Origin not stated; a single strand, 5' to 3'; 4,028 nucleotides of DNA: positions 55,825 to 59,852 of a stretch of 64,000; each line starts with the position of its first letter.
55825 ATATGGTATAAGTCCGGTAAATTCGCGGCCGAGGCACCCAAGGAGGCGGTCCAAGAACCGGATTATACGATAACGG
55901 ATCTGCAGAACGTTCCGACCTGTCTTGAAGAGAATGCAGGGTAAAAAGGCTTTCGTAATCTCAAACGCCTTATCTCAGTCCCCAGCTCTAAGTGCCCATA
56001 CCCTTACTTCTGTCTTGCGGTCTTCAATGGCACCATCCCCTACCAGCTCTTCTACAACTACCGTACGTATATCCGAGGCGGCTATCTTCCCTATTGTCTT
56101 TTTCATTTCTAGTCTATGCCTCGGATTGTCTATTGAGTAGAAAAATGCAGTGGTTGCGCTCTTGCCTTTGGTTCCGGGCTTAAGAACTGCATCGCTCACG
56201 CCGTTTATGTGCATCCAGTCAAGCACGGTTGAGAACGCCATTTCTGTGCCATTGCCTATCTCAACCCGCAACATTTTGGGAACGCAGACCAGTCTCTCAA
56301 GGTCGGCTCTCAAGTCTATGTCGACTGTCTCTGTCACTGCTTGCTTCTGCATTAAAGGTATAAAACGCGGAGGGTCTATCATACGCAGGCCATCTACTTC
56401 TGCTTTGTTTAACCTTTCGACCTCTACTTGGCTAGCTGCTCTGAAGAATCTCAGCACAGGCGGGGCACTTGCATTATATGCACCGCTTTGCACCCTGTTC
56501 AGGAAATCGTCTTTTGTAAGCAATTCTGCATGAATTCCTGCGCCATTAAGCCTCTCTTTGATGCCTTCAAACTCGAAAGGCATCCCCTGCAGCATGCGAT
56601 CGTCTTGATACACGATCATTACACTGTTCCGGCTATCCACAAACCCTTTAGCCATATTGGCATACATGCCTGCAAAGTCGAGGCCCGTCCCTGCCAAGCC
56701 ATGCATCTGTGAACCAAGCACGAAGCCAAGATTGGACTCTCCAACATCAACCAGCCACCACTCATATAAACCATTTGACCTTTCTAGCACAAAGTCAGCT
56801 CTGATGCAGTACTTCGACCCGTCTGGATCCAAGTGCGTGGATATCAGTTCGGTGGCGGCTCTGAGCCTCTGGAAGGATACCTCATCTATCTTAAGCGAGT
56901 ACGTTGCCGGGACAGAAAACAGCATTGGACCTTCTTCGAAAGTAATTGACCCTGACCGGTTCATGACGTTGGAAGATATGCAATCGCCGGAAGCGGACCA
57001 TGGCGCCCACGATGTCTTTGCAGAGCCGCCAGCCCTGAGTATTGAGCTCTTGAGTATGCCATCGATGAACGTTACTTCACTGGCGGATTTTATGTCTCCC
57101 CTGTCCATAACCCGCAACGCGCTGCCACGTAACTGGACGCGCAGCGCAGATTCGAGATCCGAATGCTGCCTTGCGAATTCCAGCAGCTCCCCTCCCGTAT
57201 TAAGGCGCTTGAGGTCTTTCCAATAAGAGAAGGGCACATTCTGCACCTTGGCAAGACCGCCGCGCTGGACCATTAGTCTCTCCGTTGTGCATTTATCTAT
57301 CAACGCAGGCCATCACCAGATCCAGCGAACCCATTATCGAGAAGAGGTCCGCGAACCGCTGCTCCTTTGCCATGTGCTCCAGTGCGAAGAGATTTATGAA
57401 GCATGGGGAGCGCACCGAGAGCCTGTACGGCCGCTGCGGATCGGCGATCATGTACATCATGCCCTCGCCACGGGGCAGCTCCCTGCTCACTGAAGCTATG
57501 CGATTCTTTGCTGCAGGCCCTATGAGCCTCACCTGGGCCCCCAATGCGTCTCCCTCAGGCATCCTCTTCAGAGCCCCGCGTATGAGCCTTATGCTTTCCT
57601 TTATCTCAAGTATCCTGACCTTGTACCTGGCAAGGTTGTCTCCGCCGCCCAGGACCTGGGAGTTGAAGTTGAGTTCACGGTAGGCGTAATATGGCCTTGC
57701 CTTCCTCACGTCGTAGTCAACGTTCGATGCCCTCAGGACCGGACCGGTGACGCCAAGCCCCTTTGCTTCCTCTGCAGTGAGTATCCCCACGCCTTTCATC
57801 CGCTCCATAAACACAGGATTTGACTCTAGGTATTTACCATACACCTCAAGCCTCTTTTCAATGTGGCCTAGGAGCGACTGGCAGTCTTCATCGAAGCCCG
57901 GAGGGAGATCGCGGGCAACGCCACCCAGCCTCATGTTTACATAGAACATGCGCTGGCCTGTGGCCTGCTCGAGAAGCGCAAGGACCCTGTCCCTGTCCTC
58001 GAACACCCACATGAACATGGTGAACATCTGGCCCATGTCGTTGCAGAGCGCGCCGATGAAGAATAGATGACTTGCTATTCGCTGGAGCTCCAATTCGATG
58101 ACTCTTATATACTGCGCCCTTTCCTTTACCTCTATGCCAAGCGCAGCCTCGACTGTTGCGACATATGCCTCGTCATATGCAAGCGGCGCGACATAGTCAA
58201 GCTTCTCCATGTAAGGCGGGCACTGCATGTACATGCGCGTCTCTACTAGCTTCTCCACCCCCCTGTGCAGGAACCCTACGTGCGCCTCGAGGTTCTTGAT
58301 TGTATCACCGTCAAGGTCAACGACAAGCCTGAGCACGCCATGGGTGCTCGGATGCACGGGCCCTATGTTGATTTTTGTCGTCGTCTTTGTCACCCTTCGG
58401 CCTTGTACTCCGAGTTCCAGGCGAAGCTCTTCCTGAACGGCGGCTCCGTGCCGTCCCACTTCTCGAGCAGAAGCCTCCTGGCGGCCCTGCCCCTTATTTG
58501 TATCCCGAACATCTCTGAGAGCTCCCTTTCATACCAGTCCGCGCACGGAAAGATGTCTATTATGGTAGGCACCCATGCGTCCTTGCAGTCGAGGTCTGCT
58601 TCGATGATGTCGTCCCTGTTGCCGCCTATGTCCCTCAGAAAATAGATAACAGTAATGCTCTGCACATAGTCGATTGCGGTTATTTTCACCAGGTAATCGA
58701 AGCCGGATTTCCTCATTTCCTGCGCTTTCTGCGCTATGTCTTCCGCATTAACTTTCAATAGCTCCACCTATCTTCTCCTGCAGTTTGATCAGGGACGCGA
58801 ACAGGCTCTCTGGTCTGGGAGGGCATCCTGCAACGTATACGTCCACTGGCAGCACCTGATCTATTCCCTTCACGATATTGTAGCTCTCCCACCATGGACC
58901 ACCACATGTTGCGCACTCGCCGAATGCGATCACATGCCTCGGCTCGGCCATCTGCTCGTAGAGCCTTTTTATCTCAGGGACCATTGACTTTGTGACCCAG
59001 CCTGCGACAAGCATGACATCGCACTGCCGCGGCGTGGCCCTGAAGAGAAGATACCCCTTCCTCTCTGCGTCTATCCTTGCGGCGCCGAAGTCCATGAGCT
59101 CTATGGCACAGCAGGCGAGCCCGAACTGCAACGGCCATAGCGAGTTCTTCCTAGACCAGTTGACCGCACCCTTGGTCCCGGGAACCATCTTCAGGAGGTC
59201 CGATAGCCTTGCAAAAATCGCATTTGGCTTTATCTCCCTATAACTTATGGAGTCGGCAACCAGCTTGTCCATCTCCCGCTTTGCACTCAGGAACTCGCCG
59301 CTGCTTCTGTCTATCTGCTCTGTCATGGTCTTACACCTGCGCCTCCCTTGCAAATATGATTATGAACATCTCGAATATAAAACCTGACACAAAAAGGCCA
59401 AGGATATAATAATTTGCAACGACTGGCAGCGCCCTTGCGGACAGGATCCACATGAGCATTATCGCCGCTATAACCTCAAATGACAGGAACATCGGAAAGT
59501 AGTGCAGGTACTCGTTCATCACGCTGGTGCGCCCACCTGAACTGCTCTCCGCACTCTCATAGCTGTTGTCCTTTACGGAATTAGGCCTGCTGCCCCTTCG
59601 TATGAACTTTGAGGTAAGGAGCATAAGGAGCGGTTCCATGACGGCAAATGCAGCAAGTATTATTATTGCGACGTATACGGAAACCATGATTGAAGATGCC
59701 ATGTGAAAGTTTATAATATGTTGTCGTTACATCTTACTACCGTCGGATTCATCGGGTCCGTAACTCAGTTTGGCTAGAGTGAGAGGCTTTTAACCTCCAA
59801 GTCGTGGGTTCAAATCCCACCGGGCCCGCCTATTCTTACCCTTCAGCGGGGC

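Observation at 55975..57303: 442-aa ATP-grasp-like ORF coupled to nuoD, in the slot where bacteria encode the electron-input module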

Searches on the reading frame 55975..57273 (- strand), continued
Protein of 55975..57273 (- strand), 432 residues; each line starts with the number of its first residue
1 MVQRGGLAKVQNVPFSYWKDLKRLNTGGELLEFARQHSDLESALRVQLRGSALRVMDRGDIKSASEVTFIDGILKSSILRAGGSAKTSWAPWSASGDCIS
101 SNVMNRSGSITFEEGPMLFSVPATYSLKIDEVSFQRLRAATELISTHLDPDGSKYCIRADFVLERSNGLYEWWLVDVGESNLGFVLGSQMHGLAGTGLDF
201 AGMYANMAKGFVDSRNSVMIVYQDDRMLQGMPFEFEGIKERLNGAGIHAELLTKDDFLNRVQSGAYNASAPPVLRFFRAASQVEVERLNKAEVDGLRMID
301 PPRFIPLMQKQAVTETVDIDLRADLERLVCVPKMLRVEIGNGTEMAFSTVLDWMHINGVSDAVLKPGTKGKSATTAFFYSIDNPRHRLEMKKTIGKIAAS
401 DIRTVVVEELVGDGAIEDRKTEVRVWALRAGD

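Call 74: list_cluster_members(proteins=[P0006, P0007, P0010, P0011, P0012, P0015, P0016, P0017, P0018, P0021])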
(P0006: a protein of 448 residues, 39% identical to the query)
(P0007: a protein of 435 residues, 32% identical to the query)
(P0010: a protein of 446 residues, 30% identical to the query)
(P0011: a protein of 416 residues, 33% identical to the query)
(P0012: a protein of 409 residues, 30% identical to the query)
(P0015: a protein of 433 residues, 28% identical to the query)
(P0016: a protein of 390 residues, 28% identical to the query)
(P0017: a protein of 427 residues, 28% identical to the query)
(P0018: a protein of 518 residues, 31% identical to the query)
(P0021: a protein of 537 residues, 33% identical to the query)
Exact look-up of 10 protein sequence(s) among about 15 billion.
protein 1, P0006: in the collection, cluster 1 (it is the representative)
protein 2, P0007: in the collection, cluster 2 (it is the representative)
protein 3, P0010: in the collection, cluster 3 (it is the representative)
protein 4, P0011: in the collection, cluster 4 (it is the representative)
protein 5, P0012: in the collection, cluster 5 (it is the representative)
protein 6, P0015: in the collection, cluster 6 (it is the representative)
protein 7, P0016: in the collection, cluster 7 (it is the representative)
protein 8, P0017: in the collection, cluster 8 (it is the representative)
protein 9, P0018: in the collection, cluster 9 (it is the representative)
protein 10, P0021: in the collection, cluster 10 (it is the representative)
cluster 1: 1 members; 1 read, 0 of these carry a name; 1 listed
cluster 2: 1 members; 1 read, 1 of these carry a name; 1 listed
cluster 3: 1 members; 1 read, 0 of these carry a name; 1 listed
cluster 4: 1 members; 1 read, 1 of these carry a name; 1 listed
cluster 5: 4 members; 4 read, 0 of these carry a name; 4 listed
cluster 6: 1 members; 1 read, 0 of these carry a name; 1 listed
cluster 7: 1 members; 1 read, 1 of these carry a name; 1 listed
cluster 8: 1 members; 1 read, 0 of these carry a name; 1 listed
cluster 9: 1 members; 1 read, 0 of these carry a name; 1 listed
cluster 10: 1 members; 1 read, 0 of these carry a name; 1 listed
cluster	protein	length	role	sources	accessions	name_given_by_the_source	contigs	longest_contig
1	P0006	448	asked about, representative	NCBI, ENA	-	-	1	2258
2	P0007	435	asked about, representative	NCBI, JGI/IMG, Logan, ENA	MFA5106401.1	MAG: hypothetical protein WC506_05595 [Candidatus Micrarchaeia archaeon]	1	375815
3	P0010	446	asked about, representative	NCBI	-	-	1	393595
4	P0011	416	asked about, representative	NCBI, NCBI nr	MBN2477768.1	hypothetical protein JXB01_00580 [Candidatus Micrarchaeota archaeon] | hypothetical protein [Candidatus Micrarchaeota archaeon]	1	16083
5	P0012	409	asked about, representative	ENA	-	-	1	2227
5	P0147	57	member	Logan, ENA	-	-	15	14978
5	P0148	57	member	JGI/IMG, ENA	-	-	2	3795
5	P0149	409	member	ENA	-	-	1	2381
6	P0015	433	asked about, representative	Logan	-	-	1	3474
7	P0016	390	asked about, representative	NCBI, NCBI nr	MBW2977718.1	hypothetical protein KY331_02630 [Candidatus Woesearchaeota archaeon] | hypothetical protein [Candidatus Woesearchaeota archaeon]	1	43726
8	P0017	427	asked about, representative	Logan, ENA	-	-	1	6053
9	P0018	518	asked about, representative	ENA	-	-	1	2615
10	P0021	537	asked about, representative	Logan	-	-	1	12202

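Call 75: find_encoding_contigs(protein=P0011, flank=6000, max_places=2)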
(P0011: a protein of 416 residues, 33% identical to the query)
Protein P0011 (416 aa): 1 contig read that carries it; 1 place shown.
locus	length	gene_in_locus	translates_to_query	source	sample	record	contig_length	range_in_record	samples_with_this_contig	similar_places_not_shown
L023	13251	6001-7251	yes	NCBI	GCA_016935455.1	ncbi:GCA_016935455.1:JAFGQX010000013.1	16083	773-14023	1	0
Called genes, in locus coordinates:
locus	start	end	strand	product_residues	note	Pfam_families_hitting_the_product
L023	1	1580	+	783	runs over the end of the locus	?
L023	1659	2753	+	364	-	-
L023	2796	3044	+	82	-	-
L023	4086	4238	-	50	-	PF10967:DUF2769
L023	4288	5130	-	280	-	-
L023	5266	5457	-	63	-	PF00313:CSD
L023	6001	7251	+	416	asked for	-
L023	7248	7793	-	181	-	-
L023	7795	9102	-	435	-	-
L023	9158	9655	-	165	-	-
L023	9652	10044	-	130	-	-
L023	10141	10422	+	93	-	PF02001:DUF134, PF07638:Sigma70_ECF (faint), PF08281:Sigma70_r4_2 (weak)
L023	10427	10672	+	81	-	PF17253:DUF5320 (weak)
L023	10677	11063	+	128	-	PF02579:Nitro_FeMo-Co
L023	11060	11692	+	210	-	PF00753:Lactamase_B, PF23023:Anti-Pycsar_Apyc1, PF12706:Lactamase_B_2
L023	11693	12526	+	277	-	PF01656:CbiA, PF02374:ArsA_ATPase (weak), PF10609:ParA, PF13614:AAA_31, PF12837:Fer4_6 (weak), PF00037:Fer4, PF13187:Fer4_9, PF14697:Fer4_21, +7 more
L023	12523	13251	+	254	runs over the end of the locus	PF04055:Radical_SAM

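Call 77: search_protein_families(library=padloc, proteins=[window:55975-57273:-], max_evalue=0.01)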
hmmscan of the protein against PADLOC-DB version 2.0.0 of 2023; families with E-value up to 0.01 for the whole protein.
window:55975-57273:- (432 aa): 0 families

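Call 78: search_protein_families(library=phrogs, proteins=[window:55975-57273:-], max_evalue=0.01)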
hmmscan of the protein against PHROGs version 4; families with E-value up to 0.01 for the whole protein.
window:55975-57273:- (432 aa): 0 families

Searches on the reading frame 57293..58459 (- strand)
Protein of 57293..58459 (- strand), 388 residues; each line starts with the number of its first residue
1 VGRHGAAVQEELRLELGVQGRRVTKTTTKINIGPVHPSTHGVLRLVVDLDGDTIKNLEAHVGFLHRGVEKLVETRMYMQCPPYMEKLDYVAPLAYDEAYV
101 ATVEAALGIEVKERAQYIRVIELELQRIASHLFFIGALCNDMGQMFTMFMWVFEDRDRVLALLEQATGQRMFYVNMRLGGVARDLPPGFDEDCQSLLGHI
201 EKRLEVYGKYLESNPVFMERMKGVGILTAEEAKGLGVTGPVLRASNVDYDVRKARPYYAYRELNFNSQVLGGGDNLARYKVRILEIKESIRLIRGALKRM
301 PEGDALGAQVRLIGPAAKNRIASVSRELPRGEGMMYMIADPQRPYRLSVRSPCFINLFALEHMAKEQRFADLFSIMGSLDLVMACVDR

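Call 20: search_protein_families(library=pfam, proteins=[window:57293-58459:-])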
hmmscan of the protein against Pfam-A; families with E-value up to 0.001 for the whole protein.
window:57293-58459:- (388 aa): 1 family
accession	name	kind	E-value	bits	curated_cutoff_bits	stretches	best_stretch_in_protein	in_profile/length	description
PF00346.24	Complex1_49kDa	-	4.4e-74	249.4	24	2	141-316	1-175/271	Respiratory-chain NADH dehydrogenase, 49 Kd subunit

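Call 49: find_homologous_proteins(query=window:57293-58402:-, max_evalue=1e-30)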
Query window:57293-58402:- (369 aa): 6917 proteins with E <= 1e-30 among 8000 candidates; the best 120 are listed.
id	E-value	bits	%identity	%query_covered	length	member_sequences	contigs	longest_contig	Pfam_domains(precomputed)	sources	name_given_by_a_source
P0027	2.9e-242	821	99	99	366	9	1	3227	PF00346.25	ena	-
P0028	4.3e-197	673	79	98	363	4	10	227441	PF00346.25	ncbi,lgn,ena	-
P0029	4.2e-191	653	78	98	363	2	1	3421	PF00346.25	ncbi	-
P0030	3.7e-190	650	78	98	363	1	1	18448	PF00346.25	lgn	-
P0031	1.6e-186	638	76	98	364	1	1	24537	PF00346.25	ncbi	ncbi:MAG: hypothetical protein QXF01_00545 [Candidatus Micrarchaeaceae archaeon]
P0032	2.8e-186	637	77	98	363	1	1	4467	PF00346.25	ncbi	-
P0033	6.2e-186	636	75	98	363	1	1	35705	PF00346.25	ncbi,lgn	-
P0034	6.3e-182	623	76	98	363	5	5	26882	PF00346.25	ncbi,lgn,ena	-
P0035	1.1e-179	615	74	98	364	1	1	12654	PF00346.25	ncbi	-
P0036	1.1e-179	615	73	98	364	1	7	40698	PF00346.25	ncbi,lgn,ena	-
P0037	1.4e-175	602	74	98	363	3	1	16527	PF00346.25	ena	-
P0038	4.3e-175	600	71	98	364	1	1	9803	PF00346.25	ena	-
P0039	2.3e-173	594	70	98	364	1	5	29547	PF00346.25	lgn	-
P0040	2.5e-172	591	71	98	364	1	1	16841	PF00346.25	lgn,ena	-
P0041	4.6e-172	590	71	98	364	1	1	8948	PF00346.25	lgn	-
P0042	1.2e-171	589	71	98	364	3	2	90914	PF00346.25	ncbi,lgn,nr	ncbi:MAG: NADH-quinone oxidoreductase subunit D [Candidatus Marsarchaeota archaeon]|nr:NADH-quinone 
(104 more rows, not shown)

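Call 50: find_encoding_contigs(protein=P0028, flank=7000, max_places=2)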
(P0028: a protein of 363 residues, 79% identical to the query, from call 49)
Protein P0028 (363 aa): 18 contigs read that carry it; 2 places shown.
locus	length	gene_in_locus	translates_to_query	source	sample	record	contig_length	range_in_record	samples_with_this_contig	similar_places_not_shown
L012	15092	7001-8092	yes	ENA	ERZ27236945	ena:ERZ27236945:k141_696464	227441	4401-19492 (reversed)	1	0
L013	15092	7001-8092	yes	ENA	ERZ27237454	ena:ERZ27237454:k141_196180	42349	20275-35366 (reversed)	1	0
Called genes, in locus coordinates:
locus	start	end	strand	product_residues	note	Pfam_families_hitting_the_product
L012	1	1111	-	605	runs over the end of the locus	PF09843:DUF2070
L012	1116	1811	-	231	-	PF01255:Prenyltransf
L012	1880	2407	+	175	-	PF00156:Pribosyltran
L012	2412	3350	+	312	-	PF01916:DS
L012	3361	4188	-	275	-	PF00702:Hydrolase, PF12710:HAD, PF13419:HAD_2 (faint), PF08282:Hydrolase_3 (weak)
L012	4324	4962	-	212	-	-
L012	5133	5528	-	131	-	PF03479:PCC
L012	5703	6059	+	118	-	PF00507:Oxidored_q4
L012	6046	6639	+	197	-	PF01058:Oxidored_q6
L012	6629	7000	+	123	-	PF00329:Complex1_30kDa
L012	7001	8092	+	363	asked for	PF00346:Complex1_49kDa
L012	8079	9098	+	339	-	PF00146:NADHdh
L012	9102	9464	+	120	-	PF13183:Fer4_8 (faint), PF12797:Fer4_2 (faint), PF00037:Fer4 (weak), PF13237:Fer4_10 (weak), PF14697:Fer4_21, PF12838:Fer4_7, PF13187:Fer4_9 (weak)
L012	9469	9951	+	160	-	PF00499:Oxidored_q3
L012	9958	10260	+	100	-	PF00420:Oxidored_q2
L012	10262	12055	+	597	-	PF00662:Proton_antipo_N, PF00361:Proton_antipo_M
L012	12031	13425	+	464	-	PF00361:Proton_antipo_M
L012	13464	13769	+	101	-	PF01883:FeS_assembly_P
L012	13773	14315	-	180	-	PF00334:NDK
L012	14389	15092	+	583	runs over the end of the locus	PF00009:GTP_EFTU, PF01926:MMR_HSR1, PF03144:GTP_EFTU_D2 (weak), PF11987:IF-2, PF14578:GTP_EFTU_D4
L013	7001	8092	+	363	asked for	PF00346:Complex1_49kDa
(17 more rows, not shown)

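Call 51: find_encoding_contigs(protein=P0031, flank=7000, max_places=2)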
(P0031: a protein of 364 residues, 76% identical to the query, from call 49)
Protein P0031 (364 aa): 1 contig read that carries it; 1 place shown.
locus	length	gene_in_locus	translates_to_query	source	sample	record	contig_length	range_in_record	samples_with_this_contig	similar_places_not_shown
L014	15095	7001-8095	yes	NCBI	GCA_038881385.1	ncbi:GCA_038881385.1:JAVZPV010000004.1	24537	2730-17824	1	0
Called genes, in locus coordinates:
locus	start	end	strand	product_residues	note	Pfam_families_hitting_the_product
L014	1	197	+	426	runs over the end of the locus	PF00278:Orn_DAP_Arg_deC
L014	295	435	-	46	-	PF18930:DUF5679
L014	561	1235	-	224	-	PF00230:MIP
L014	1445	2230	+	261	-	PF04402:SIMPL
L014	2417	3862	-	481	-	PF01336:tRNA_anti-codon, PF01409:tRNA-synt_2d (faint), PF00152:tRNA-synt_2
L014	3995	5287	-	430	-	PF05317:Thermopsin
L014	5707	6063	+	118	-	PF00507:Oxidored_q4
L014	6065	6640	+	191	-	PF01058:Oxidored_q6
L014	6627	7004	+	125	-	PF00329:Complex1_30kDa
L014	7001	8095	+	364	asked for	PF00346:Complex1_49kDa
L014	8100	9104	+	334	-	PF00146:NADHdh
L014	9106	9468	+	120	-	PF13183:Fer4_8 (faint), PF12797:Fer4_2 (faint), PF00037:Fer4 (weak), PF13237:Fer4_10 (weak), PF14697:Fer4_21, PF12838:Fer4_7, PF13187:Fer4_9 (weak)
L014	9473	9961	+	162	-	PF00499:Oxidored_q3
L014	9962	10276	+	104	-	PF00420:Oxidored_q2 (weak)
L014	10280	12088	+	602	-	PF00662:Proton_antipo_N, PF00361:Proton_antipo_M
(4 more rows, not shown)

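Call 52: find_encoding_contigs(protein=P0042, flank=7000, max_places=2)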
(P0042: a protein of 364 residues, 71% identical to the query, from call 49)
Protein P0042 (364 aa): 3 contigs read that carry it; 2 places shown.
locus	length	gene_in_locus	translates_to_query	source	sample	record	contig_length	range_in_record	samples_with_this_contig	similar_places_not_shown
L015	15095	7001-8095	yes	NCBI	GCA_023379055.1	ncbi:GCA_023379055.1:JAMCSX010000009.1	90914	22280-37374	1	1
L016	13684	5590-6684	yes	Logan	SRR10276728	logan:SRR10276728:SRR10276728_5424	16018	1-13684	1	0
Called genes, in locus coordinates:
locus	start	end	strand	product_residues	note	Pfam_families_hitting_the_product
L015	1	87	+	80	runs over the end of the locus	PF04703:FaeA (weak)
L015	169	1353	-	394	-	PF00589:Phage_integrase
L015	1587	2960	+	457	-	PF01909:NTP_transf_2, PF09249:tRNA_NucTransf2, PF21133:CAA_C (weak)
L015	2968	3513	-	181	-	PF03266:NTPase_1 (faint), PF13238:AAA_18, PF13401:AAA_22 (weak), PF20720:nSTAND3 (weak)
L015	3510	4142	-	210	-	-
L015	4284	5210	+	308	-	PF18689:PriX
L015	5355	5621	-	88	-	-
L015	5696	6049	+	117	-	PF00507:Oxidored_q4 (weak)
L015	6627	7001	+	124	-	PF00329:Complex1_30kDa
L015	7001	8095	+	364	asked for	PF00346:Complex1_49kDa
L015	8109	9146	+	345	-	PF00146:NADHdh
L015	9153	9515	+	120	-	PF13187:Fer4_9 (faint), PF00037:Fer4 (weak), PF13237:Fer4_10 (weak), PF14697:Fer4_21, PF12838:Fer4_7, PF13484:Fer4_16 (faint)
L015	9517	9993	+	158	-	PF00499:Oxidored_q3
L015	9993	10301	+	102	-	PF00420:Oxidored_q2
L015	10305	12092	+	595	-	PF00662:Proton_antipo_N, PF00361:Proton_antipo_M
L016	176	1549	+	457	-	PF01909:NTP_transf_2, PF09249:tRNA_NucTransf2, PF21133:CAA_C (weak)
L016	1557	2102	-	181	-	PF03266:NTPase_1 (faint), PF13238:AAA_18, PF13401:AAA_22 (weak), PF20720:nSTAND3 (weak)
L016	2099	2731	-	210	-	-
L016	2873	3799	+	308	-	PF18689:PriX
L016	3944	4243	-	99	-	-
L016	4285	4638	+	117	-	PF00507:Oxidored_q4 (weak)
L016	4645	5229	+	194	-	PF01058:Oxidored_q6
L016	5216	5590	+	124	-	PF00329:Complex1_30kDa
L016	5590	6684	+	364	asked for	PF00346:Complex1_49kDa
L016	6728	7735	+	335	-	PF00146:NADHdh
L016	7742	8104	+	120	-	PF13187:Fer4_9 (faint), PF00037:Fer4 (weak), PF13237:Fer4_10 (weak), PF14697:Fer4_21, PF12838:Fer4_7, PF13484:Fer4_16 (faint)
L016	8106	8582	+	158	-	PF00499:Oxidored_q3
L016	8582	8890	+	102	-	PF00420:Oxidored_q2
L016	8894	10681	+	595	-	PF00662:Proton_antipo_N, PF00361:Proton_antipo_M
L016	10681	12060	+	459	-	PF00361:Proton_antipo_M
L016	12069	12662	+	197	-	PF00702:Hydrolase, PF13419:HAD_2, PF13242:Hydrolase_like (weak)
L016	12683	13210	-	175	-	PF00411:Ribosomal_S11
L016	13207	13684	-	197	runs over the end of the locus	PF22421:SYY_C-terminal (weak), PF01479:S4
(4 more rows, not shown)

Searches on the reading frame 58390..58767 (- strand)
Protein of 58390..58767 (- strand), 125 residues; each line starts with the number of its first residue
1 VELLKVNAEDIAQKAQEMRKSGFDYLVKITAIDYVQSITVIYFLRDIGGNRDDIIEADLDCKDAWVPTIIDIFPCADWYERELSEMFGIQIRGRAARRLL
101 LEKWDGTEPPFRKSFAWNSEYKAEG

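Call 20: search_protein_families(library=pfam, proteins=[window:58390-58767:-])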
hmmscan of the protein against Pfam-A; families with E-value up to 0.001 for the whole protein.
window:58390-58767:- (125 aa): 1 family
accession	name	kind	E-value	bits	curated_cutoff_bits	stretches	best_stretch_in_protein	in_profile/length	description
PF00329.25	Complex1_30kDa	-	2e-23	83.7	22.5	1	5-119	2-122/124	Respiratory-chain NADH dehydrogenase, 30 Kd subunit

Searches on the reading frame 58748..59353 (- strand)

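Call 20: search_protein_families(library=pfam, proteins=[window:58748-59353:-])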
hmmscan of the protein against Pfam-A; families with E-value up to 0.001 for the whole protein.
window:58748-59353:- (201 aa): 1 family
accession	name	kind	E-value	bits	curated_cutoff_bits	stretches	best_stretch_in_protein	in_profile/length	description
PF01058.29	Oxidored_q6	-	5.5e-27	94.5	27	1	81-190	1-127/128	NADH ubiquinone oxidoreductase, 20 Kd subunit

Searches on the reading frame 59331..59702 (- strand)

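Call 20: search_protein_families(library=pfam, proteins=[window:59331-59702:-])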
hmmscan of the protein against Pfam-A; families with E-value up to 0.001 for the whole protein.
window:59331-59702:- (123 aa): 1 family
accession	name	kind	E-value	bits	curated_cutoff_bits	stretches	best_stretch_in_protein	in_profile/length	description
PF00507.24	Oxidored_q4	-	3.4e-07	30.8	23.3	1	26-112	3-92/99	NADH-ubiquinone/plastoquinone oxidoreductase, chain 3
